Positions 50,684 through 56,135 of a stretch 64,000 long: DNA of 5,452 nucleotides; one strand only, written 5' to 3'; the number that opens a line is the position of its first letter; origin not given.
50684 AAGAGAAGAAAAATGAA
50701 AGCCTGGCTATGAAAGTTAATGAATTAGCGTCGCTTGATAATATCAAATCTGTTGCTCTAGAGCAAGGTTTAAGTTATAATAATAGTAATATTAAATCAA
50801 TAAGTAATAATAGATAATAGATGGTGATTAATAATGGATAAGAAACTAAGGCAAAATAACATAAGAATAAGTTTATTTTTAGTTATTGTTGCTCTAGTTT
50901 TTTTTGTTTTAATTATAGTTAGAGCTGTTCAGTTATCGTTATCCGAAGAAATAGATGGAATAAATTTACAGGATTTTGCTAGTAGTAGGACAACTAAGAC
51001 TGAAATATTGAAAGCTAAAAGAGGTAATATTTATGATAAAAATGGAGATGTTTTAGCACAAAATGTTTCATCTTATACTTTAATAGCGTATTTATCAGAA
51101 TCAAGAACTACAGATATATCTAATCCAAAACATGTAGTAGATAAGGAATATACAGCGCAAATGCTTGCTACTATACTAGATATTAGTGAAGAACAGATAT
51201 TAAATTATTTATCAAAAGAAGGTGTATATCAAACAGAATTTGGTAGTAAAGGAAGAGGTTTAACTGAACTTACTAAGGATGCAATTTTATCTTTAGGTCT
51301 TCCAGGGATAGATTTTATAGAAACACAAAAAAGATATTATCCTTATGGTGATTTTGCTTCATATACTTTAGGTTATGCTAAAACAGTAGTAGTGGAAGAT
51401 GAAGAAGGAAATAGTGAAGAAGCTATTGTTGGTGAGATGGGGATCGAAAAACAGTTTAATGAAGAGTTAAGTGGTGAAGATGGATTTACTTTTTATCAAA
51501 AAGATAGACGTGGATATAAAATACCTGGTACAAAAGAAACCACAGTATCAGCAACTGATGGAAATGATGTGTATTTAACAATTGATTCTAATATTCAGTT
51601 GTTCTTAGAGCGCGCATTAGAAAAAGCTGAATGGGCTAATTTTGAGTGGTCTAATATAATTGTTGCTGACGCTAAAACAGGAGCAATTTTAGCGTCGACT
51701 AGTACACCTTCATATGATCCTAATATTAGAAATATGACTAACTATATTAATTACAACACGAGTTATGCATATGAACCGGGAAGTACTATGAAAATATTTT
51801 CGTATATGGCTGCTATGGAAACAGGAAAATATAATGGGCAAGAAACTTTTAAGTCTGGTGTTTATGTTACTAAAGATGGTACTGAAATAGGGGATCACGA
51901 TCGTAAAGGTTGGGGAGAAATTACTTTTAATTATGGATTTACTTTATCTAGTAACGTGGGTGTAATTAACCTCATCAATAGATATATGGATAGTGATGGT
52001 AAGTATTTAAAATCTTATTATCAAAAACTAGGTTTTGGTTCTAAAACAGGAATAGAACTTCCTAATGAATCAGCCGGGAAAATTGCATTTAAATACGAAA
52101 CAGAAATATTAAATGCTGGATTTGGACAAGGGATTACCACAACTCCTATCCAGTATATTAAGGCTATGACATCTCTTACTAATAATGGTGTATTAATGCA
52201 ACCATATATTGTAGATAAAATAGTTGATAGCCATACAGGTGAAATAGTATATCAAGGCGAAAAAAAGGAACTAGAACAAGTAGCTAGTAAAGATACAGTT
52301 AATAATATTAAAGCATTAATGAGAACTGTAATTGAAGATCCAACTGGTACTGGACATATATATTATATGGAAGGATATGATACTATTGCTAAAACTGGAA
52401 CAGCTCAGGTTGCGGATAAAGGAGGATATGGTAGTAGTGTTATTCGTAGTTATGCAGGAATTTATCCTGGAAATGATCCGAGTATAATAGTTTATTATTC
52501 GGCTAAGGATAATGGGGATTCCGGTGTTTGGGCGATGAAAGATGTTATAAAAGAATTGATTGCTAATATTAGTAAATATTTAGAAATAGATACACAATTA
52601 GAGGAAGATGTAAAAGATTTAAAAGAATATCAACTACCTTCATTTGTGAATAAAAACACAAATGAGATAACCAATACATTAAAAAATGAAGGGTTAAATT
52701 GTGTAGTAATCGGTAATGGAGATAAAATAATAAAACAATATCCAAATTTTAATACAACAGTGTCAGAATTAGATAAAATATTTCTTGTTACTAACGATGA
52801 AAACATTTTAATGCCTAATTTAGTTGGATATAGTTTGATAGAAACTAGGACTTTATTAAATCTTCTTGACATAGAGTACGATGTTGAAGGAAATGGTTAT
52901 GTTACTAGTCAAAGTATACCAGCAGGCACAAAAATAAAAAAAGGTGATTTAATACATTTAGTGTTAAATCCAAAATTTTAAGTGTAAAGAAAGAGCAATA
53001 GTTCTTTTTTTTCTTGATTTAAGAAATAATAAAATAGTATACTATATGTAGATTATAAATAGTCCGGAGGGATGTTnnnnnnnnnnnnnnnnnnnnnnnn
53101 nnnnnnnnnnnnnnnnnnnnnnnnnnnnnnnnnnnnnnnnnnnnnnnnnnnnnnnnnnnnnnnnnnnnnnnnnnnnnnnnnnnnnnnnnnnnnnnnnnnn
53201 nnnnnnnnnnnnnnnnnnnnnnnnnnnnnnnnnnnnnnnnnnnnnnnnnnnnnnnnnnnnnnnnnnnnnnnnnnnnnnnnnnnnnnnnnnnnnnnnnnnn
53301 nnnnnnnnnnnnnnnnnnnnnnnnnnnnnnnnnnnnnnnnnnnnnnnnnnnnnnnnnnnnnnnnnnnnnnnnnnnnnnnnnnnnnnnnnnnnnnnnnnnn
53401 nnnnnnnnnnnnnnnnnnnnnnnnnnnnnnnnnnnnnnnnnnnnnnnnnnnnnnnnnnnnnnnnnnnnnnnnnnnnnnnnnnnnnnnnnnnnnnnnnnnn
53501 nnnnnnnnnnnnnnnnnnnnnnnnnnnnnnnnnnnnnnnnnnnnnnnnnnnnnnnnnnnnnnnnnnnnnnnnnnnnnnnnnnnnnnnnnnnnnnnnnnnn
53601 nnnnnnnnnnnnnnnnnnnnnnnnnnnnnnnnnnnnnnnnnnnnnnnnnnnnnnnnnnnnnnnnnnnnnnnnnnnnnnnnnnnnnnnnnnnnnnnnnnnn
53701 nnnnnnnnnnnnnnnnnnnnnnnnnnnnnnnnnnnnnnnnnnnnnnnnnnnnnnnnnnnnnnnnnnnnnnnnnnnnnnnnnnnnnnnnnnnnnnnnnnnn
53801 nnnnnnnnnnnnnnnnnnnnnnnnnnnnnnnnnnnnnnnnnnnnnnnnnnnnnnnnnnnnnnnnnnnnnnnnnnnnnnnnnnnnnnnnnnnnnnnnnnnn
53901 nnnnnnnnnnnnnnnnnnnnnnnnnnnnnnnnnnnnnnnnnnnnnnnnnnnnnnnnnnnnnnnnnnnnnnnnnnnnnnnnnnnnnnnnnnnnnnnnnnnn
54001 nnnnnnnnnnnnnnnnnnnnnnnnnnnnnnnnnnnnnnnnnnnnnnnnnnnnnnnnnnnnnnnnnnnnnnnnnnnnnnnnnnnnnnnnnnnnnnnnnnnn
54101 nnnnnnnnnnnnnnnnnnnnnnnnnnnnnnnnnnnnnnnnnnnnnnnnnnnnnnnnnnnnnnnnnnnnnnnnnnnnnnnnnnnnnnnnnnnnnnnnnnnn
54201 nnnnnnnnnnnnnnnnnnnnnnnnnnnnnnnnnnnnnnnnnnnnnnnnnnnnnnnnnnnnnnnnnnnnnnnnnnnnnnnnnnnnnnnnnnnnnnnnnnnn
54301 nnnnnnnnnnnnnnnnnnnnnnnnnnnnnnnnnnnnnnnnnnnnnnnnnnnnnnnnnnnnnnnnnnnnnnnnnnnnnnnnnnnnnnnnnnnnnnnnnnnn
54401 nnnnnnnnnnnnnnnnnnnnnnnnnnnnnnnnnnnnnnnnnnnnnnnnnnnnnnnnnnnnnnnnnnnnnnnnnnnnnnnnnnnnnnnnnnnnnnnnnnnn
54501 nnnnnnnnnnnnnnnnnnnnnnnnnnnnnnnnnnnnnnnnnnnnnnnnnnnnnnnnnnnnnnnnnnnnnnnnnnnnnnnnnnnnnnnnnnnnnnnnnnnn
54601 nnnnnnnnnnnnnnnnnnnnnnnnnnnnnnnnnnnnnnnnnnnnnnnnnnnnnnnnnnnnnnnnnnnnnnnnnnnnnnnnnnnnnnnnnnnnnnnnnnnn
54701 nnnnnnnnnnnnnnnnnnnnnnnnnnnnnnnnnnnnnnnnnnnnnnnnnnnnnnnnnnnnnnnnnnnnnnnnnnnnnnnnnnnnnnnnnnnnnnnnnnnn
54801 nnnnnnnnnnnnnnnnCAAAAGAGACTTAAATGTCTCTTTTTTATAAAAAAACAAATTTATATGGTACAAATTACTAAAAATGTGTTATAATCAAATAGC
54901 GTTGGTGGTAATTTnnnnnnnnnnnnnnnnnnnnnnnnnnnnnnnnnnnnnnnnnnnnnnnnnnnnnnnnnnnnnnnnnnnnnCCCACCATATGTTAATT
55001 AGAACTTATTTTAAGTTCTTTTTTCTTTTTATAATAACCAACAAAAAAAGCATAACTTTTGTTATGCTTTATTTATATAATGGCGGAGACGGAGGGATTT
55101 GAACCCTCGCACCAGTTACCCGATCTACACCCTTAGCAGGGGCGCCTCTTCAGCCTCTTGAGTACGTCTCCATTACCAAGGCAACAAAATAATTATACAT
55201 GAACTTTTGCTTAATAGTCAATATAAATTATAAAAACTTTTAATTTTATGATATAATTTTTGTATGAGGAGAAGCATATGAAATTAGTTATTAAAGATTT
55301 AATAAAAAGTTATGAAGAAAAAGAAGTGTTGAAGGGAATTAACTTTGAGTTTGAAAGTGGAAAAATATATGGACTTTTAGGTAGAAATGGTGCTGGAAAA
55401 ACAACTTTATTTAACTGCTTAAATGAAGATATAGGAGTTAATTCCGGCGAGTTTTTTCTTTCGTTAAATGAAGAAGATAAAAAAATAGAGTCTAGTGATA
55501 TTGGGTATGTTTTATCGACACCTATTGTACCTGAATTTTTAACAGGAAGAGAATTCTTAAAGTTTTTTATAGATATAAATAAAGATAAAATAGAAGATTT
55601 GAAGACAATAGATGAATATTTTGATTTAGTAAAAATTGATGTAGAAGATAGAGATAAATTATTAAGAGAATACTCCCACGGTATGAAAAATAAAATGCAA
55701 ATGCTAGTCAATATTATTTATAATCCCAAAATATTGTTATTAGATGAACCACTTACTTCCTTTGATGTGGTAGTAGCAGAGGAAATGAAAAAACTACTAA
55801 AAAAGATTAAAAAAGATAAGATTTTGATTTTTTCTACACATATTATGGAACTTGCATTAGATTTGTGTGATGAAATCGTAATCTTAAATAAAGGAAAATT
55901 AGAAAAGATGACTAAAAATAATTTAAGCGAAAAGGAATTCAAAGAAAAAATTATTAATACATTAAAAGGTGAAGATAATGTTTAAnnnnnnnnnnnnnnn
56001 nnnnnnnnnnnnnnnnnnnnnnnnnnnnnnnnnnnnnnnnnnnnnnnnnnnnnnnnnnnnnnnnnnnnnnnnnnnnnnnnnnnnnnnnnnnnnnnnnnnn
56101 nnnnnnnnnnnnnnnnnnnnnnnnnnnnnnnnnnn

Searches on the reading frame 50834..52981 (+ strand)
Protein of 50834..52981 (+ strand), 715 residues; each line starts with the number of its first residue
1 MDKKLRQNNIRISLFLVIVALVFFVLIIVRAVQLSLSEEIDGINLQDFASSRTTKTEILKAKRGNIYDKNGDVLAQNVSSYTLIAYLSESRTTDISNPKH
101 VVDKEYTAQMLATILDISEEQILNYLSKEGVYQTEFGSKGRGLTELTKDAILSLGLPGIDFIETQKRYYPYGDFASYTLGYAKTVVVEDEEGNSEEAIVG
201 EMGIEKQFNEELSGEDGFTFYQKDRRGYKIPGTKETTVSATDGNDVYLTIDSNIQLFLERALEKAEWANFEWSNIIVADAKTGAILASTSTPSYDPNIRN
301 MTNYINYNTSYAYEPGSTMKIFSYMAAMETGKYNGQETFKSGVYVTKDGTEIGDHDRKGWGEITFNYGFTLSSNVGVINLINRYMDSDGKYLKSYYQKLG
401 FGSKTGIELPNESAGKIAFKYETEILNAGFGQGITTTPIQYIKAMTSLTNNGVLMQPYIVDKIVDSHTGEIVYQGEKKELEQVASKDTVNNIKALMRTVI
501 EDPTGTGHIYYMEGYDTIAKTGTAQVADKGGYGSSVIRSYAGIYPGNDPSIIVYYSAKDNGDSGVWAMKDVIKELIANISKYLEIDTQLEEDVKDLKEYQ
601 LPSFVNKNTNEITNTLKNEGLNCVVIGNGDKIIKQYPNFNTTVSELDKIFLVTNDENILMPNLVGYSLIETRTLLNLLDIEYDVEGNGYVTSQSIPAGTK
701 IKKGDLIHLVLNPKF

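Call 79: search_protein_families(library=pfam, proteins=[window:50834-52981:+], max_evalue=0.00001)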
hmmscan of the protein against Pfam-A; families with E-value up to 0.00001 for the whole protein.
window:50834-52981:+ (715 aa): 3 families
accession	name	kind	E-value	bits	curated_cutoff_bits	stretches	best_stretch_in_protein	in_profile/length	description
PF00905.27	Transpeptidase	-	3.8e-64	217.2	22.1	1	275-562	3-284/299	Penicillin binding protein transpeptidase domain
PF03717.20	PBP_dimer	-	2.3e-30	106.8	24.4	1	60-230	3-176/180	Penicillin-binding Protein dimerisation domain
PF03793.24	PASTA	-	9.4e-21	74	23.2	2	660-712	3-63/64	PASTA domain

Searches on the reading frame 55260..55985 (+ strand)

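Call 79: search_protein_families(library=pfam, proteins=[window:55260-55985:+], max_evalue=0.00001)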
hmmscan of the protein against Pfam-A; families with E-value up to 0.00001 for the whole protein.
window:55260-55985:+ (241 aa): 2 families
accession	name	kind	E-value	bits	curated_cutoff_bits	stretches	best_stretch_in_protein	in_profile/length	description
PF00005.33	ABC_tran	-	3.1e-21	76.9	25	1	24-165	1-136/137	ABC transporter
PF13304.12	AAA_21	-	3.8e-06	27.6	27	0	36-74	1-45/304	AAA domain, putative AbiEii toxin, Type IV TA system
